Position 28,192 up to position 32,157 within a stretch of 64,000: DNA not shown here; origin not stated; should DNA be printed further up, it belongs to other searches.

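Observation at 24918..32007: REC protein with putative amino-acid-binding modules heading a NuoE/NuoF/GltD-fusion (Bfu-type) complex, next to canonical nfnAB and gdhA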

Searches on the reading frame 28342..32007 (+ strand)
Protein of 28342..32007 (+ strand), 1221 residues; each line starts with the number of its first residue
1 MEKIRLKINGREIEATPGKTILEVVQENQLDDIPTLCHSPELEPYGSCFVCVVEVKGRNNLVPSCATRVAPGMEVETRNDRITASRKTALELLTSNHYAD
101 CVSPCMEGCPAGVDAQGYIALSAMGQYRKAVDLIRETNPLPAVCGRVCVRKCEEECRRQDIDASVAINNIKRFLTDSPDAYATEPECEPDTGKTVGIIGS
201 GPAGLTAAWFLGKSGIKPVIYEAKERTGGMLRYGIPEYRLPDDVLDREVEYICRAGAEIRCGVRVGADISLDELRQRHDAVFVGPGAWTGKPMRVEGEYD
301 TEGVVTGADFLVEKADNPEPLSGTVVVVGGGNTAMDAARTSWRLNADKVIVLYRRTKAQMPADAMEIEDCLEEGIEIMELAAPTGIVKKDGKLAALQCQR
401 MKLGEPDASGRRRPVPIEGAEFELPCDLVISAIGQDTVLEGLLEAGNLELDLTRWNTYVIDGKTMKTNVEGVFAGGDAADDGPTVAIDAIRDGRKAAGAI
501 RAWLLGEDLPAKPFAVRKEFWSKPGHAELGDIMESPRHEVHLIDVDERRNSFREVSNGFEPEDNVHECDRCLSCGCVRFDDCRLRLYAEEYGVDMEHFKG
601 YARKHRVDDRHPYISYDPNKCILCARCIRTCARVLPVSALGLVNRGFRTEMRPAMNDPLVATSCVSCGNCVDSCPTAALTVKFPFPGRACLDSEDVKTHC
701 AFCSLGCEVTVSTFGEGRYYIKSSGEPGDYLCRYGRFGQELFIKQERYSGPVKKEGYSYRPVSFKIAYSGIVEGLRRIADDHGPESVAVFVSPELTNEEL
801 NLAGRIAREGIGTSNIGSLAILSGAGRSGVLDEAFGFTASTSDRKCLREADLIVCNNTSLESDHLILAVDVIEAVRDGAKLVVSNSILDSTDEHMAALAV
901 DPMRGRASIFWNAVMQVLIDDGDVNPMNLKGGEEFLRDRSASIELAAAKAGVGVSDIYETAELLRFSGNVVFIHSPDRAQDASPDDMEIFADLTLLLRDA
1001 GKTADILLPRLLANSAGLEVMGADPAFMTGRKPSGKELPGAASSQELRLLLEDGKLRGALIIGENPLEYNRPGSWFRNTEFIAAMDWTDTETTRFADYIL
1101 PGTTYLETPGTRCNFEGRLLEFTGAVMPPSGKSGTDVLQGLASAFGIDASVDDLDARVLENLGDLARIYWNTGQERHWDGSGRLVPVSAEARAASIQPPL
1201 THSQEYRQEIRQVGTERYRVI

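Call 3: search_protein_families(library=pfam, proteins=[window:28342-32007:+], max_evalue=0.01)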
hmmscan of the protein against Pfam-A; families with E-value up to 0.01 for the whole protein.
window:28342-32007:+ (1221 aa): 21 families
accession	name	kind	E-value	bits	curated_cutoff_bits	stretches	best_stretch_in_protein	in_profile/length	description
PF07992.20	Pyr_redox_2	-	5.3e-27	95.4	26.1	1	195-493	3-291/291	Pyridine nucleotide-disulphide oxidoreductase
PF13510.11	Fer2_4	-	6.6e-19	68.2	22.8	1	2-79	2-81/82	2Fe-2S iron-sulfur cluster binding domain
PF14691.11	Fer4_20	-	1.1e-18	67.5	25.8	1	101-178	27-108/113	Dihydroprymidine dehydrogenase domain II, 4Fe-4S cluster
PF00384.28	Molybdopterin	-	1.5e-14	54.2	24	1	751-1132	5-339/353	Molybdopterin oxidoreductase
PF22117.2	Fer4_Nqo3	-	2.8e-09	37.5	27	1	612-680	2-67/67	NADH-quinone oxidoreductase subunit 3, ferredoxin-like domain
PF13738.12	Pyr_redox_3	-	3.1e-09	36.9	30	1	316-476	157-305/305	Pyridine nucleotide-disulphide oxidoreductase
PF13450.12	NAD_binding_8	-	3.6e-08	34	21.9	1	197-233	1-37/68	NAD(P)-binding Rossmann-like domain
PF13187.11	Fer4_9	-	1.4e-05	25.4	27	1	620-678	1-51/52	4Fe-4S dicluster domain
PF00070.33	Pyr_redox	-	9.2e-05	23.3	22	1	325-395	2-76/82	Pyridine nucleotide-disulphide oxidoreductase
PF00037.32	Fer4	-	0.00012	22.2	21.1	1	663-680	7-24/24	4Fe-4S binding domain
PF12838.12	Fer4_7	-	0.00018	22.3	27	1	620-678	1-52/52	4Fe-4S dicluster domain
PF01494.25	FAD_binding_3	-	0.00019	21.2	22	1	194-227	3-36/349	FAD binding domain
PF13237.11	Fer4_10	-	0.00027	21.2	25.5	1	614-675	2-53/53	4Fe-4S dicluster domain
PF01946.23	Thi4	-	0.00043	20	26.2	1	195-230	20-56/235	Thi4 family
PF12837.12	Fer4_6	-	0.00055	20.2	25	1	614-632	2-20/24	4Fe-4S binding domain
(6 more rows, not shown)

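Call 4: search_protein_families(library=ncbifam, proteins=[window:28342-32007:+], max_evalue=0.01)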
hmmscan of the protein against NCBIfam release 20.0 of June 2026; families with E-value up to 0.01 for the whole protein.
window:28342-32007:+ (1221 aa): 81 families (the best 25 are shown)
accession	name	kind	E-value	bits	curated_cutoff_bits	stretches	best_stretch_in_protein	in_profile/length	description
NF009454.0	PRK12814.1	equivalog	1.5e-185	618.3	916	1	1-632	1-629/657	putative NADPH-dependent glutamate synthase small subunit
NF009410.0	PRK12771.1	subfamily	2.1e-140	469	516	1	70-583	15-521/566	NAD(P)-binding protein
NF009414.0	PRK12778.1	equivalog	6.6e-108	361.9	1103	1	94-504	327-749/752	bifunctional dihydroorotate dehydrogenase B NAD binding subunit/NADPH-dependent glutamate synthase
TIGR03315.1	Se_ygfK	equivalog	3.3e-97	326.1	835.3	1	97-577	438-889/1012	putative selenate reductase subunit YgfK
TIGR01316.1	gltA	equivalog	1.1e-94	317.8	471.75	1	100-504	33-449/449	NADPH-dependent glutamate synthase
NF010590.0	PRK13984.1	equivalog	1.5e-88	297.5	946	2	101-505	192-607/611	putative oxidoreductase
TIGR01318.1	gltD_gamma_fam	subfamily_domain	8.6e-85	285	482.95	2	100-504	44-465/467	glutamate synthase, small subunit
NF009408.0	PRK12769.1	equivalog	2.8e-79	266.9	1003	1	105-504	236-651/659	formate-dependent uric acid utilization protein AegA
NF009413.0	PRK12775.1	equivalog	2.5e-76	257.3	1895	1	98-505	333-755/1006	putative trifunctional 2-polyprenylphenol hydroxylase/glutamate synthase subunit beta/ferritin domain-containing protein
NF009415.0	PRK12779.1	equivalog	6.3e-72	242.8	1519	1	106-500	211-622/944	putative bifunctional glutamate synthase subunit beta/2-polyprenylphenol hydroxylase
NF009451.0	PRK12809.1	equivalog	2.7e-66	224.2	1154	1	103-499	217-629/639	formate-dependent uric acid utilization protein YgfT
NF009409.0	PRK12770.1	subfamily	1.2e-64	218.6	343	1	186-506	12-352/360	putative glutamate synthase subunit beta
TIGR01317.1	GOGAT_sm_gam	subfamily_domain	2.2e-58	198.3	447.7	1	99-507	45-481/485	glutamate synthase small subunit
TIGR01973.1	NuoG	equivalog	1.6e-57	195.7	470.05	2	581-1130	103-594/606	NADH-quinone oxidoreductase subunit NuoG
NF040763.1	FeFe_hydrog_A6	exception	2.9e-52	177.8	765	2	4-103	1-99/571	NADH-dependent [FeFe] hydrogenase, group A6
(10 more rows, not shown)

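Call 11: search_solved_structures(query=window:28342-32004:+, max_evalue=1e-10)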
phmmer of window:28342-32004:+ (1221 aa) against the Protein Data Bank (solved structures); distinct sequences matched with E-value up to 1e-10: 83 (the best 60 are shown).
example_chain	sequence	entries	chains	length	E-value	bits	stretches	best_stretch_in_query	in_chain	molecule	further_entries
9bov_A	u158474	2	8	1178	1.6e-233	781.3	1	2-897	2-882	Molybdopterin oxidoreductase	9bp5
8oh5_C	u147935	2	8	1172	1.4e-207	695.3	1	1-857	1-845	Formate dehydrogenase-O, major subunit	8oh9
9n5u_A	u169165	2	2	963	2.9e-172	578.4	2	2-507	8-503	NfnA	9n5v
4ylf_B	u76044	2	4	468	4.6e-84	286.2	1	103-509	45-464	Dihydropyrimidine dehydrogenase subunit A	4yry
5jca_L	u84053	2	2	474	7.7e-77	262.3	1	103-505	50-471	NADH-dependent Ferredoxin:NADP Oxidoreductase (NfnI) subunit alpha | NADH-dependent Ferredoxin:NADP Oxidoreductase subunit alpha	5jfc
6s6s_G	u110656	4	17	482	6.1e-69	236.1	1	95-506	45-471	Glutamate synthase [NADPH] small chain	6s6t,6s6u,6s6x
2vdc_G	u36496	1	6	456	8.5e-69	235.7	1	96-506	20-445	GLUTAMATE SYNTHASE [NADPH] SMALL CHAIN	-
5vj7_A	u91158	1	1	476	3.3e-65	223.8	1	103-504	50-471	Oxidoreductase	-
6tg9_A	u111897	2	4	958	3.4e-60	207.2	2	607-884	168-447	Formate dehydrogenase subunit alpha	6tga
9wxb_B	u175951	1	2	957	9e-56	192.5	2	608-884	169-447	Formate dehydrogenase alpha subunit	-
7e5z_A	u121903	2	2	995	8.6e-48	166.1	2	602-1170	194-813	Formate dehydrogenase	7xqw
7vw6_A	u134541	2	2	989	8.7e-48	166.1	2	602-1170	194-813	Formate dehydrogenase | Tungsten-containing formate dehydrogenase alpha subunit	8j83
8rqz_C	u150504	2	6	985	2.1e-46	161.5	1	695-1192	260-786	Probable oxidoreductase YjgC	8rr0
9gzq_A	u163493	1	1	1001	2.3e-46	161.3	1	695-1192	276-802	Probable oxidoreductase YjgC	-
7t2r_A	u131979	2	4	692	5.8e-46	160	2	576-816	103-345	NiFe hydrogenase subunit A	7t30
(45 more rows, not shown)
